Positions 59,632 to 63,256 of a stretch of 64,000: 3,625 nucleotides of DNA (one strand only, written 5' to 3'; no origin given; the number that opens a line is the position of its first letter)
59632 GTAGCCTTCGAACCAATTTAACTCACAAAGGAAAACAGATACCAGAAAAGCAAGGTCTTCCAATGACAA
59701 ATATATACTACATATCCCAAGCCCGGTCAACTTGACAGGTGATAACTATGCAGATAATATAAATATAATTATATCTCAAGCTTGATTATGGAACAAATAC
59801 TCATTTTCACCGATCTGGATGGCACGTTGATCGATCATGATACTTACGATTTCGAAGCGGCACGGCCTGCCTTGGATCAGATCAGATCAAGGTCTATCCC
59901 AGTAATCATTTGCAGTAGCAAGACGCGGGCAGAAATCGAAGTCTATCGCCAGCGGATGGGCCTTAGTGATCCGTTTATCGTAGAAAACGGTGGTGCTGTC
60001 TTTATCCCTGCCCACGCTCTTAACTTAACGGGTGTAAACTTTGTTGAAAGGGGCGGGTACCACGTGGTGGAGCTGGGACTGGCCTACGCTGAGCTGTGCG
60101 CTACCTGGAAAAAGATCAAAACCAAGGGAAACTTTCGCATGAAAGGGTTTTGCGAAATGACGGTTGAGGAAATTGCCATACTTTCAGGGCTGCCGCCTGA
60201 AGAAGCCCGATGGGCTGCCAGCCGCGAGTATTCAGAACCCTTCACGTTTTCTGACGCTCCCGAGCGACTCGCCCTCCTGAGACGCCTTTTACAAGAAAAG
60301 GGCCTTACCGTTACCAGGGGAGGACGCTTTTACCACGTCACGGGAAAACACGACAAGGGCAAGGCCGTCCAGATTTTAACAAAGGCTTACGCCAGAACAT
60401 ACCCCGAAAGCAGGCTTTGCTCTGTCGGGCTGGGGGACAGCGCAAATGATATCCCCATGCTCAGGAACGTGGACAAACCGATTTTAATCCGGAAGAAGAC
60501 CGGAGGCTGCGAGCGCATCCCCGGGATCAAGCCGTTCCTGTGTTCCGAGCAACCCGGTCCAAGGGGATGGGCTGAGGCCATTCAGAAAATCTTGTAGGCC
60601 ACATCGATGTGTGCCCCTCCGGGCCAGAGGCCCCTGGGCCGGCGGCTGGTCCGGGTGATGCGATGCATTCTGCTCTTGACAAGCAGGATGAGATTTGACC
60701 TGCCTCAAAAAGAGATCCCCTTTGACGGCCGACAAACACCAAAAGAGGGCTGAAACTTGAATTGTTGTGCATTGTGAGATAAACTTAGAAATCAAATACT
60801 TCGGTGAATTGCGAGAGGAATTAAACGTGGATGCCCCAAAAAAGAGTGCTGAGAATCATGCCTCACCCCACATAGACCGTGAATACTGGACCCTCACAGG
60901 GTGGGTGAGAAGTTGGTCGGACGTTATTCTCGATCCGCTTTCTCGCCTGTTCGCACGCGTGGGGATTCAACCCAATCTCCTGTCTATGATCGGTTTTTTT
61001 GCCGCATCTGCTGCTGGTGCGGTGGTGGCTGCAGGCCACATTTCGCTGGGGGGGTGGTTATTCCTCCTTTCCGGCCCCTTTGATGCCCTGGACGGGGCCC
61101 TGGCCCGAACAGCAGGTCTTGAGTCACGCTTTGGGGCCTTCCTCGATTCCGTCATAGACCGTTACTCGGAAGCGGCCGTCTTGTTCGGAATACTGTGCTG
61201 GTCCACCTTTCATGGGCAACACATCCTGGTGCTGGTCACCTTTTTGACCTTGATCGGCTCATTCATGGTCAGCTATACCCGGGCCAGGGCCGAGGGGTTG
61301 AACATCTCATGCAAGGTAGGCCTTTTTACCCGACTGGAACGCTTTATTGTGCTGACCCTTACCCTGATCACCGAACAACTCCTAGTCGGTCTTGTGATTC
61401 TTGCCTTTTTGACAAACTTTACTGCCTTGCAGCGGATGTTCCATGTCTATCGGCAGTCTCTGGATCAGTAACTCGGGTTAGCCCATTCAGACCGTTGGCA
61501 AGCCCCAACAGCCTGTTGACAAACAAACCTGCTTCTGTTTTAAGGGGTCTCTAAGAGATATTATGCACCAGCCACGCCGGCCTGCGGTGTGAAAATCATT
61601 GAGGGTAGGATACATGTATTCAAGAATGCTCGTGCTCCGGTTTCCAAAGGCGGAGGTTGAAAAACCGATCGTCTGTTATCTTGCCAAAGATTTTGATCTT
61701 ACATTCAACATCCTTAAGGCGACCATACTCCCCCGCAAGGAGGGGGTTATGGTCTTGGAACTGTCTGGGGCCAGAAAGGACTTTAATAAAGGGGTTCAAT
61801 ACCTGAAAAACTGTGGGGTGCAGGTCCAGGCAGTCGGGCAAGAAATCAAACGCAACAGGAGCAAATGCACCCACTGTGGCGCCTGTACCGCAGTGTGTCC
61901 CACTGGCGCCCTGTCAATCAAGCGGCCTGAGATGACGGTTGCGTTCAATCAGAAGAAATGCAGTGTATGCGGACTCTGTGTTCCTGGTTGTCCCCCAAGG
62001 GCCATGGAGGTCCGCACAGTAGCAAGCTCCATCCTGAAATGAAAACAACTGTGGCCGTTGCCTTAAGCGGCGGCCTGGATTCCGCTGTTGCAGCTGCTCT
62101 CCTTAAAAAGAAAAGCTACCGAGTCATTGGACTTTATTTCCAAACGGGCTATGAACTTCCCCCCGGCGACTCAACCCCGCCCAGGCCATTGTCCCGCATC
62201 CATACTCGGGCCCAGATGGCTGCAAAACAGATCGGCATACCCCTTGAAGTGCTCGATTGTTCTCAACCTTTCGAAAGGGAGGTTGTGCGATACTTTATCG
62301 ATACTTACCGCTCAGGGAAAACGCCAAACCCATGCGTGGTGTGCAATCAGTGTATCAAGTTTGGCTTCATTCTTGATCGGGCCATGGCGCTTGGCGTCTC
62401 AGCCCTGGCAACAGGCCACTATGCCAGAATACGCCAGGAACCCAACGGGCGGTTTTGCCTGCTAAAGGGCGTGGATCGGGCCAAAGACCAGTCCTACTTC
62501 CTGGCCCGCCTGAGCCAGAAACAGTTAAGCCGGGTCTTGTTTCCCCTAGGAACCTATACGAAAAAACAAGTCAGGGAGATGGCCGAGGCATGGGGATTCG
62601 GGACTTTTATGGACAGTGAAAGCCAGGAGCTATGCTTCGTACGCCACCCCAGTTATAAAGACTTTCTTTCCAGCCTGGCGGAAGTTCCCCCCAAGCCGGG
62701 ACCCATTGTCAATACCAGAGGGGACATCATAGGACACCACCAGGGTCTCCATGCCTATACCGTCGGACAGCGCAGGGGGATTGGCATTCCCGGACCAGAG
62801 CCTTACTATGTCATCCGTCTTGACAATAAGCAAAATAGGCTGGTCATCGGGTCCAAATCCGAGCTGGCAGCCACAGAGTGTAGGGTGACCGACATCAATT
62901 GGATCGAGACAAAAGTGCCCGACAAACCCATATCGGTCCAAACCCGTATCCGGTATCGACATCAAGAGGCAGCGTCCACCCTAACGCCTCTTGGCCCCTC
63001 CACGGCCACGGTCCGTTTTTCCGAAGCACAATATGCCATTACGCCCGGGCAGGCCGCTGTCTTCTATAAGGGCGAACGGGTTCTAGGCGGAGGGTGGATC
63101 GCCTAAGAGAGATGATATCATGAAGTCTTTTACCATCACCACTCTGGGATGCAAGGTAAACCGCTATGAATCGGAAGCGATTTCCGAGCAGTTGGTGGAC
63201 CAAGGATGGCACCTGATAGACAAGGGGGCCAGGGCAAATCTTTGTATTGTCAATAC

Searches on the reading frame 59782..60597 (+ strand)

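Call 52: search_protein_families(library=pfam, proteins=[window:59782-60597:+], max_evalue=0.00001)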
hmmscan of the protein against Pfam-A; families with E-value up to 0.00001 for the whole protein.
window:59782-60597:+ (271 aa): 2 families
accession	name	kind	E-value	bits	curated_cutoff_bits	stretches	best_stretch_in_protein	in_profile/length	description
PF08282.18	Hydrolase_3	-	1.8e-13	51.2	20.9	1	8-73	1-66/255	haloacid dehalogenase-like hydrolase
PF12710.13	HAD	-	4.9e-06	27.5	27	0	174-228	137-189/189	haloacid dehalogenase-like hydrolase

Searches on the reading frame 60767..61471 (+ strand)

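Call 52: search_protein_families(library=pfam, proteins=[window:60767-61471:+], max_evalue=0.00001)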
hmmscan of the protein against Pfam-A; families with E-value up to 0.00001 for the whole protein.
window:60767-61471:+ (234 aa): 1 family
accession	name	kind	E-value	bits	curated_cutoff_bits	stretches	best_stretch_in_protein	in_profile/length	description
PF01066.26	CDP-OH_P_transf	-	8.7e-16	59.1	22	1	69-201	4-135/152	CDP-alcohol phosphatidyltransferase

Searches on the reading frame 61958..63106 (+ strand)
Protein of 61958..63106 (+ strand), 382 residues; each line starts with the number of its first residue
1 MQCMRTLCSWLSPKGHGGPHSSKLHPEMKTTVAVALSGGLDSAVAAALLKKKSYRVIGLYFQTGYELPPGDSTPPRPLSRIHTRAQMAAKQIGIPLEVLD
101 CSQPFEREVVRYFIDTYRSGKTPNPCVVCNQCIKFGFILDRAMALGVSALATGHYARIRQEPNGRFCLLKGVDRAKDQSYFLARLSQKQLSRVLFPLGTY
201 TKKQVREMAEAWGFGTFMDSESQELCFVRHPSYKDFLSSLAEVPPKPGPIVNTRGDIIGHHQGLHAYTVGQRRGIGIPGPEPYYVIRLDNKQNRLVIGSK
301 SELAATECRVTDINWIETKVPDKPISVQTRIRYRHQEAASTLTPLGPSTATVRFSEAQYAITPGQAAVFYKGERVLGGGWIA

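Call 52: search_protein_families(library=pfam, proteins=[window:61958-63106:+], max_evalue=0.00001)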
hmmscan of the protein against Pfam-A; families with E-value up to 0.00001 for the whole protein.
window:61958-63106:+ (382 aa): 3 families
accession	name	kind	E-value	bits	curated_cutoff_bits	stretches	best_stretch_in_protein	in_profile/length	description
PF03054.22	tRNA_Me_trans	-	1.5e-63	214.6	20.6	1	31-229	2-201/202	tRNA methyl transferase HUP domain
PF20258.4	tRNA_Me_trans_C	-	3.6e-22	78.9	20.6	1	306-381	2-77/77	Aminomethyltransferase beta-barrel domain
PF20259.3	tRNA_Me_trans_M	-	1.1e-18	66.9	27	1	242-298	7-65/66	tRNA methyl transferase PRC-barrel domain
